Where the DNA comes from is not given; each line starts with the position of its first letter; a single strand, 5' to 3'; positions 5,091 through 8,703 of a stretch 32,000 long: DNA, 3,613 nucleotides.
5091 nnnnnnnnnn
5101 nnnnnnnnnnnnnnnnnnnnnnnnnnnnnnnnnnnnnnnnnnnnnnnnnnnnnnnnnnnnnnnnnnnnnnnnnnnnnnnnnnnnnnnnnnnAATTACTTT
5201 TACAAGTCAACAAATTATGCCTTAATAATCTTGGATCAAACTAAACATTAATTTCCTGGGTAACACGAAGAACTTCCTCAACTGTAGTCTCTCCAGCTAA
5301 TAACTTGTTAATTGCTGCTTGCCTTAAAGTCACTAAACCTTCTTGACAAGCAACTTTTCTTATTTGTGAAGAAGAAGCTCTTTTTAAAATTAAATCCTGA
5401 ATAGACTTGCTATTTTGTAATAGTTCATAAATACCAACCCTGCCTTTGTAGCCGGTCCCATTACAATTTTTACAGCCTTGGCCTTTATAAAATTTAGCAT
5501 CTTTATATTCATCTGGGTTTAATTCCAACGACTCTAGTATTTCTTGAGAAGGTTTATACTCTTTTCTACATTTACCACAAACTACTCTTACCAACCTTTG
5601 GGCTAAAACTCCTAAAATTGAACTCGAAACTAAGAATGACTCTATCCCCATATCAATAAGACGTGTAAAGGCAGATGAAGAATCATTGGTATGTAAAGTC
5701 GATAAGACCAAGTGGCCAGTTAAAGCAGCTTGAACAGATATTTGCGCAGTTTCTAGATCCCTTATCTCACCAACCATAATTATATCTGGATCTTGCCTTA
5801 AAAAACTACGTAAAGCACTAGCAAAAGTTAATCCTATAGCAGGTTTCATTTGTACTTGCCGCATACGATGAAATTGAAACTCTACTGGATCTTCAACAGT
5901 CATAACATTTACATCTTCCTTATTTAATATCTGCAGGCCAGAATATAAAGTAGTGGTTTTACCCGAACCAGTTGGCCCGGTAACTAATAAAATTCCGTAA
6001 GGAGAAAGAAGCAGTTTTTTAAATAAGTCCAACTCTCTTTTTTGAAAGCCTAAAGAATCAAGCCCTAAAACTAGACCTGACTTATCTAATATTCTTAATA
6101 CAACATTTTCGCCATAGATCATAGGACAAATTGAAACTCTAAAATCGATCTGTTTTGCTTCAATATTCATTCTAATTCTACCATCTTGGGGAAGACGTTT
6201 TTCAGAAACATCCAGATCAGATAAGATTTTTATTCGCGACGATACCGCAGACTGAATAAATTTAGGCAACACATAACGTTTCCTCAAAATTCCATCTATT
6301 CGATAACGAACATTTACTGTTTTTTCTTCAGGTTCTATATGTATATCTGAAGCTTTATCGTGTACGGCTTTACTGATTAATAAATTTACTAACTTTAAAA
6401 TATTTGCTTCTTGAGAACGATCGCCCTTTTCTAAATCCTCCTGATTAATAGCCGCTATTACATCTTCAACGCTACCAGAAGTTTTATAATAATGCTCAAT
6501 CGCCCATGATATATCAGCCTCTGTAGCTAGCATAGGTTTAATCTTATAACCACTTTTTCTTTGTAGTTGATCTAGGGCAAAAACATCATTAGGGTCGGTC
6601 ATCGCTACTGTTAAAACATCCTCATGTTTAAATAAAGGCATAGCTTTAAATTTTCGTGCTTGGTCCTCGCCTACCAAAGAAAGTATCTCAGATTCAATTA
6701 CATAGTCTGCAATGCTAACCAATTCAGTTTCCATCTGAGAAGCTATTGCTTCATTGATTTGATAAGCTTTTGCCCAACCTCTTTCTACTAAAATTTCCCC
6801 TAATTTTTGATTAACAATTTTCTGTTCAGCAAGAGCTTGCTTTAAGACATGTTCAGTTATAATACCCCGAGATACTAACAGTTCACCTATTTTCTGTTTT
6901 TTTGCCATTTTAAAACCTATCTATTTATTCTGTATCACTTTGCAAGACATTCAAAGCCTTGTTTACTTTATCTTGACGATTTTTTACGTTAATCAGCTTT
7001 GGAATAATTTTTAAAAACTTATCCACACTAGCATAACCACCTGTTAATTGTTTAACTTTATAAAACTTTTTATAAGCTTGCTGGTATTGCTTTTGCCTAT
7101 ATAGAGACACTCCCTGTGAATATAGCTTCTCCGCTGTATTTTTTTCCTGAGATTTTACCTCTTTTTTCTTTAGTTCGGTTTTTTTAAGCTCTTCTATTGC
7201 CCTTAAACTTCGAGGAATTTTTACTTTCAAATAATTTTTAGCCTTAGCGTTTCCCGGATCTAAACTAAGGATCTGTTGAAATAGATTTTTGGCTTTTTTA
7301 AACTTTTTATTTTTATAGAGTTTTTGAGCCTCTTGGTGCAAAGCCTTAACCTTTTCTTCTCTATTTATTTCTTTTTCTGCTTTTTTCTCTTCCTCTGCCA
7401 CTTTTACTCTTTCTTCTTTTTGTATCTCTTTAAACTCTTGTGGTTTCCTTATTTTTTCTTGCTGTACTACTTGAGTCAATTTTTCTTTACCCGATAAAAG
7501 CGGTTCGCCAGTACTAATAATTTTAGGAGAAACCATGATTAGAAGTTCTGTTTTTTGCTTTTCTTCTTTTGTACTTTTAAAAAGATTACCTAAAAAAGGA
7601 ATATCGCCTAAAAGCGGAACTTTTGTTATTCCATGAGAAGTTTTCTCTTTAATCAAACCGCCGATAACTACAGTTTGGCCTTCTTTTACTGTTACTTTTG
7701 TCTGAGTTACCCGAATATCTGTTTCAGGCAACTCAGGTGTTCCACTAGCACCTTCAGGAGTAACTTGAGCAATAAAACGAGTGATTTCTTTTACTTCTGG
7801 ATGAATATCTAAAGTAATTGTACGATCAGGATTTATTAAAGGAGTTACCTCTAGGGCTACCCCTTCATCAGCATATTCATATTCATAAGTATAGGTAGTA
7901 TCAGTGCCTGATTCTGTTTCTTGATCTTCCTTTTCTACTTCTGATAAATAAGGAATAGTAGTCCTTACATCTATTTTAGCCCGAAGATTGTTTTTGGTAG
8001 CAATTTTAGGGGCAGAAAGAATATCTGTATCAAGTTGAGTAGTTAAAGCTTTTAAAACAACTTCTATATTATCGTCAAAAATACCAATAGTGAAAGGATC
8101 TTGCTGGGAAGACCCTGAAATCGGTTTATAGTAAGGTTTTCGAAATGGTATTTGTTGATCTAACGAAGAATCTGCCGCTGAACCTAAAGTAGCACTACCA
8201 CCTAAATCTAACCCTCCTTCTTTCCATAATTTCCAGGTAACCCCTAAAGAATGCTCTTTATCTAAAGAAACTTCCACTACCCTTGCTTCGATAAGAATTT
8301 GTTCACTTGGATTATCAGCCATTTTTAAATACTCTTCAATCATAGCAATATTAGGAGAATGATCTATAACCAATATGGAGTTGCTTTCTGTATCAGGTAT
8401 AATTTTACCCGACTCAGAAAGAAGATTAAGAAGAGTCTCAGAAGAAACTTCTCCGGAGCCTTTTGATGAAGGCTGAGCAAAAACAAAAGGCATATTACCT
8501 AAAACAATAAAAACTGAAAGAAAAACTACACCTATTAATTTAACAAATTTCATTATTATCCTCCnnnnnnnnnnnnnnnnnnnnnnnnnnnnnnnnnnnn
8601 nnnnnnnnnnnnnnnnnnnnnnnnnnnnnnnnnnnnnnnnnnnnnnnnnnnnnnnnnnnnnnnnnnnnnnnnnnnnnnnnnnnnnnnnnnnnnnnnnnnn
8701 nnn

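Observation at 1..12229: Non-canonical T2SS/T4P-like locus: HTH, PilP/GspC-like anchor, HExxH protein, split secretin, MshE-type ATPase, pilins, ABC-2 module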

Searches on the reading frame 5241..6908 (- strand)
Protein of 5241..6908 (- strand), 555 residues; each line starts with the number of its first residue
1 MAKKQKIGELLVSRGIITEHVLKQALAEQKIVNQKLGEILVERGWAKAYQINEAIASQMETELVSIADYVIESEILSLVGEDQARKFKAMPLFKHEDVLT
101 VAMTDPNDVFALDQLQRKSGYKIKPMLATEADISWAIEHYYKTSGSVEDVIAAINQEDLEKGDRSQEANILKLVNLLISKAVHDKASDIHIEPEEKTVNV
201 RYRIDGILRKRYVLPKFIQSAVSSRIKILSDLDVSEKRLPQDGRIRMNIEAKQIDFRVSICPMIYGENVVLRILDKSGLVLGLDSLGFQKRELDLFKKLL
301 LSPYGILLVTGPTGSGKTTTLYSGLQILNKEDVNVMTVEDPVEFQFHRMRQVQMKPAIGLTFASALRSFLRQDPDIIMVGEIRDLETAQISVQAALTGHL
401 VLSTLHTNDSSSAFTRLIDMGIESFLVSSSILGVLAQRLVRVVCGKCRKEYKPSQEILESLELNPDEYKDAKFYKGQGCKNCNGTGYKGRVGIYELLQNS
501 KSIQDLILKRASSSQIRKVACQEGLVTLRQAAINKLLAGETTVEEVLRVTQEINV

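Call 5: search_protein_families(library=pfam, proteins=[window:5241-6908:-], max_evalue=0.01)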
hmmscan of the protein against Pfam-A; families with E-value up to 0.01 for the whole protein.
window:5241-6908:- (555 aa): 7 families
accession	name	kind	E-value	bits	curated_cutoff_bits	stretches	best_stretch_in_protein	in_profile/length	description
PF00437.27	T2SSE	-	1.5e-134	448.7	24.9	1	165-548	3-370/370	Type II/IV secretion system protein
PF05157.20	MshEN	-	9.1e-20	70.9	23.1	1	61-145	3-88/90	MshEN domain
PF13401.12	AAA_22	-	0.0009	20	27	1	305-344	6-45/130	AAA domain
PF25199.1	nSTAND_NTPase5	-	0.0018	18.5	34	1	304-350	41-88/145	Novel STAND NTPase 5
PF03266.21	NTPase_1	-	0.0038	17.5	23.9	0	307-335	2-30/168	NTPase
PF13191.12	AAA_16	-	0.0041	18.1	32.6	1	303-352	24-64/167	AAA ATPase domain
PF13604.12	AAA_30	-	0.0087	16.2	27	0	295-336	9-50/191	AAA domain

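Call 14: search_protein_families(library=ncbifam, proteins=[window:5241-6908:-], max_evalue=0.01)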
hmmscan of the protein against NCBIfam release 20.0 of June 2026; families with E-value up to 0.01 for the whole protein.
window:5241-6908:- (555 aa): 23 families
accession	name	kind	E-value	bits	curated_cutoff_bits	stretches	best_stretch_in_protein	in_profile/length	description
TIGR02538.1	type_IV_pilB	equivalog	5.5e-194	645.9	675.65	1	6-551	1-563/564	type IV-A pilus assembly ATPase PilB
TIGR02533.1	type_II_gspE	equivalog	3.6e-182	606.4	630.25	1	84-550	9-486/486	type II secretion system ATPase GspE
NF053534.1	T4PilAsmATPsTfpB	equivalog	1.6e-148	495.7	850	1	29-550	46-582/584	type IV pilus assembly ATPase TfpB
NF007755.0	PRK10436.1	equivalog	1.3e-130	436.2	617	1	84-550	14-459/465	type II secretion system protein GspE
NF041000.1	ATPase_ComGA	equivalog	2.6e-74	249.6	300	1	177-441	3-266/267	competence type IV pilus ATPase ComGA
TIGR01420.1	pilT_fam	subfamily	8.2e-55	186.4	319.1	1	176-446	4-274/343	PilT/PilU family type 4a pilus ATPase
TIGR02525.1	plasmid_TraJ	equivalog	5.5e-27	94.7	368.3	1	292-421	138-273/372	plasmid transfer ATPase TraJ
TIGR02524.1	dot_icm_DotB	equivalog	1.6e-17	63.7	463.3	1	305-419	135-258/358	Dot/Icm type IV secretion system ATPase DotB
NF008411.1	PRK11234.1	equivalog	1.8e-17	63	1170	1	3-161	480-640/723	cyclic di-3',5'-guanylate-activated glycosyltransferase NfrB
NF012033.0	PRK15489.1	equivalog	4.4e-17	61.5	537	1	3-148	489-634/703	glycosyl transferase family protein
NF053729.1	c-di-GMP_motif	domain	2.3e-16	59.3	38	1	6-58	1-53/53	cyclic di-GMP-binding domain-containing protein, MshE-related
NF058587.1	archaellum_moto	equivalog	3.4e-16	59.1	550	1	307-422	278-398/527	archaellum flagellar ATPase motor FlaI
TIGR02782.1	TrbB_P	equivalog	2.4e-15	56.6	304.55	1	293-443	126-275/303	P-type conjugative transfer ATPase TrbB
TIGR02788.1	VirB11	equivalog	8.5e-15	54.6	249.95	1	306-424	146-269/308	P-type DNA transfer ATPase VirB11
NF010469.0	PRK13894.1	subfamily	1.7e-13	50.6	508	1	307-459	152-306/320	conjugal transfer ATPase TrbB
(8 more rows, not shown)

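Call 39: find_related_loci(query=window:5241-6908:-, collection=metagenome_contigs, flank=10000)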
Query window:5241-6908:- (555 aa) in metagenome_contigs; peptide patterns used: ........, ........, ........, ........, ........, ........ (x = any residue, [..] = any of these).
600 stretches matched a pattern (row limit reached: there are more); 598 encode a relative of the query (tblastn E <= 1e-3); the best 80 are kept; 80 distinct loci.
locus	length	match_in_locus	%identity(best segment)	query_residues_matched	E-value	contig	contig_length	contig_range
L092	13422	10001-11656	60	1-552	0e+0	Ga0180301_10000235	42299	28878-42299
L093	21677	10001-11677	49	5-549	1e-172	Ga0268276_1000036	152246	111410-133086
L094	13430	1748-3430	47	6-550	1e-171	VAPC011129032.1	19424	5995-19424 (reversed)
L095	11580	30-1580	50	44-553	1e-168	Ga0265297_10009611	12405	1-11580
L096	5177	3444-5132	45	6-552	1e-169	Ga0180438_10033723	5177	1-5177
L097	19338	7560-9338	46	5-550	1e-165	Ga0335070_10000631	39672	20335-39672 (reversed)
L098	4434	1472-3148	45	7-550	1e-168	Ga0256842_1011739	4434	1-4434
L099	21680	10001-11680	46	6-552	1e-163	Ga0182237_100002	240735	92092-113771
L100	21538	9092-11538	45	2-554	2e-163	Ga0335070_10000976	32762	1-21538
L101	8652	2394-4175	46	5-552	3e-163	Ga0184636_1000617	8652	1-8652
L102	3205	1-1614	46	28-549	1e-171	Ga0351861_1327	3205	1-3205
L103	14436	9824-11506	46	4-550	4e-163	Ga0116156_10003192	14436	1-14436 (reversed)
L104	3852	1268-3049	45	5-552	3e-169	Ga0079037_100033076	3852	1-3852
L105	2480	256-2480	45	1-550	6e-174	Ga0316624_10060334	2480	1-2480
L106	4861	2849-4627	45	5-552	5e-166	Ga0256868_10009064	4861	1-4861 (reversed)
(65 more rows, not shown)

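Call 75: search_solved_structures(query=window:5241-6908:-, max_evalue=1e-40)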
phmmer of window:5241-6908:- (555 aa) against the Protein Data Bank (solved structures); distinct sequences matched with E-value up to 1e-40: 12.
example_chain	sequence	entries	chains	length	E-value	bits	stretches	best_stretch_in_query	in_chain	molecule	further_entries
6olj_C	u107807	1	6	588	1.4e-154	518.3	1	5-550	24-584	Type IV pilus biogenesis ATPase PilB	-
5zfr_A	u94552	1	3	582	1.6e-154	518.2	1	5-550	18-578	Type IV pilus biogenesis ATPase PilB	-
5tsg_B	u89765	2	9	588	1.9e-154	517.9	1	5-550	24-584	Type IV pilus biogenesis ATPase PilB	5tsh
6f8l_G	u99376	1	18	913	2.8e-152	510.8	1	4-551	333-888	Type IV pilus assembly protein PilF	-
3jc8_Ba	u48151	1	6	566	1.4e-149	501.9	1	6-548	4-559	Type IV-A pilus assembly ATPase PilB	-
4ksr_A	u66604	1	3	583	1.4e-119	402.9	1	161-553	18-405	Type II secretion system protein E, Hemolysin-coregulated protein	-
4kss_A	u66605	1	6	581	1.5e-119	402.8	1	161-552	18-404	Type II secretion system protein E, hemolysin-coregulated protein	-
4pht_A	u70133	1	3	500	1.5e-119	402.8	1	157-552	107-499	General secretory pathway protein E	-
1p9r_A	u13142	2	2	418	2.1e-118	399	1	158-550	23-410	General secretion pathway protein E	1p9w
5oiu_A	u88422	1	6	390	1.1e-117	396.6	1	169-550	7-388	Type IV pilus assembly protein PilF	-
6ejf_A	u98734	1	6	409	1.8e-117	395.9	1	172-551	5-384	Type IV pilus assembly protein PilF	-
5it5_F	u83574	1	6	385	2.2e-117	395.7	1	172-550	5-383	ATP binding motif-containing protein PilF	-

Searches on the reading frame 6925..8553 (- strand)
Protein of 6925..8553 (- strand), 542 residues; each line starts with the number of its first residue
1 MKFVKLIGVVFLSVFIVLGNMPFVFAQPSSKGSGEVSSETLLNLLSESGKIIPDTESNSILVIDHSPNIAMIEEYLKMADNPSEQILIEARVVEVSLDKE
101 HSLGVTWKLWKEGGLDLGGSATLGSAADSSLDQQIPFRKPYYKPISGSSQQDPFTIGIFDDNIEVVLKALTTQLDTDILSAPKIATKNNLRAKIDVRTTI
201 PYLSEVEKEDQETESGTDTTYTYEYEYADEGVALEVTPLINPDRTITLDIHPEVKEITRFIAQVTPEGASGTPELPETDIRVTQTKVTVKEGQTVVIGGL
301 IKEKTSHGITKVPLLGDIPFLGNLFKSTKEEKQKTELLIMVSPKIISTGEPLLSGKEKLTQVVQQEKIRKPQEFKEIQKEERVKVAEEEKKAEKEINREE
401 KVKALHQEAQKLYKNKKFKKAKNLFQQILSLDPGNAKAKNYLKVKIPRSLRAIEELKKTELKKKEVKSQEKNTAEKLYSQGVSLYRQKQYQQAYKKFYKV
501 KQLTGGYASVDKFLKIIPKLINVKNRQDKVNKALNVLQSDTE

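Call 5: search_protein_families(library=pfam, proteins=[window:6925-8553:-], max_evalue=0.01)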
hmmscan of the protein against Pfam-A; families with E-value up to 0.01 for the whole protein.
window:6925-8553:- (542 aa): 7 families
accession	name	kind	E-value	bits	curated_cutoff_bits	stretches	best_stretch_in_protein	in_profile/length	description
PF00263.26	Secretin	-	4.2e-46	157.1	27.5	1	169-346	1-168/169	Bacterial type II and III secretion system protein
PF07719.23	TPR_2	-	1.7e-08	34.4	27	1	403-435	2-34/34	Tetratricopeptide repeat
PF03958.22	Secretin_N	-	1.1e-05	25.9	28.2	1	43-85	27-69/69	Bacterial type II/III secretion system short domain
PF00515.34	TPR_1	-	5.7e-05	23.2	27.8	1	403-435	2-34/34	Tetratricopeptide repeat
PF12895.13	ANAPC3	-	9.5e-05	23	27.2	0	468-500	17-49/82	Anaphase-promoting complex, cyclosome, subunit 3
PF25064.1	ARM_TT21_5th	-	0.00033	21.4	27.8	1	412-502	11-100/117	TT21 fifth ARM repeats domain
PF14559.12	TPR_19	-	0.0012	19.6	25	0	412-440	1-29/68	Tetratricopeptide repeat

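Call 14: search_protein_families(library=ncbifam, proteins=[window:6925-8553:-], max_evalue=0.01)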
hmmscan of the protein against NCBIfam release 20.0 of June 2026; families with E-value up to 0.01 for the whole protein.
window:6925-8553:- (542 aa): 14 families
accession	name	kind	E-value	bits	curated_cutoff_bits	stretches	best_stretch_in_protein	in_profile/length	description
TIGR02517.1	type_II_gspD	equivalog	6.9e-66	223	351.35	1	37-348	288-592/600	type II secretion system secretin GspD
TIGR02519.1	pilus_MshL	equivalog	1.3e-56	191.8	250.2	1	59-346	9-290/290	pilus (MSHA type) biogenesis protein MshL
TIGR02515.1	IV_pilus_PilQ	subfamily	1e-55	189.5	284.35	1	38-346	123-427/428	type IV pilus secretin PilQ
NF010083.0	PRK13568.1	equivalog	4.8e-35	121.1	554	1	43-347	146-418/419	DNA uptake porin HofQ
TIGR02516.1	type_III_yscC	equivalog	5.9e-33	114.1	238.45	1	45-347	195-462/463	type III secretion system outer membrane ring subunit SctC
NF042912.1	Amuc_1098_fam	equivalog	7.2e-31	107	750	3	160-351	573-802/805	Amuc_1098 family type IV pilus outer membrane protein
NF007851.2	PRK10560.1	exception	1.1e-24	87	598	1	43-348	138-411/412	DNA uptake porin HofQ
NF011873.0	PRK15346.1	equivalog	9.8e-18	64.1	524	1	49-342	236-490/499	EscC/YscC/HrcC family type III secretion system outer membrane ring protein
TIGR02520.1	pilus_B_mal_scr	equivalog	7.4e-13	47.9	287.65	1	43-307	230-479/513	PilN family type IVB pilus formation outer membrane protein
TIGR02552.1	LcrH_SycD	equivalog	2.4e-05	24.1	104.8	0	399-437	15-53/136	SycD/LcrH family type III secretion system chaperone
NF008520.0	PRK11447.1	equivalog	5.2e-05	21.2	858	1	387-501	446-556/1157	cellulose synthase complex outer membrane protein BcsC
TIGR03302.1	OM_YfiO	subfamily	9e-05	22.1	81.4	1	463-503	22-62/239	outer membrane protein assembly factor BamD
NF053607.1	CHU_0125_OmpA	equivalog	0.00073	18.2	620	1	403-520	20-133/639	CHU_0125 family OmpA-like outer membrane integrity protein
TIGR00249.1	sixA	equivalog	0.0039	17.1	74.5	0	54-105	96-148/154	phosphohistidine phosphatase SixA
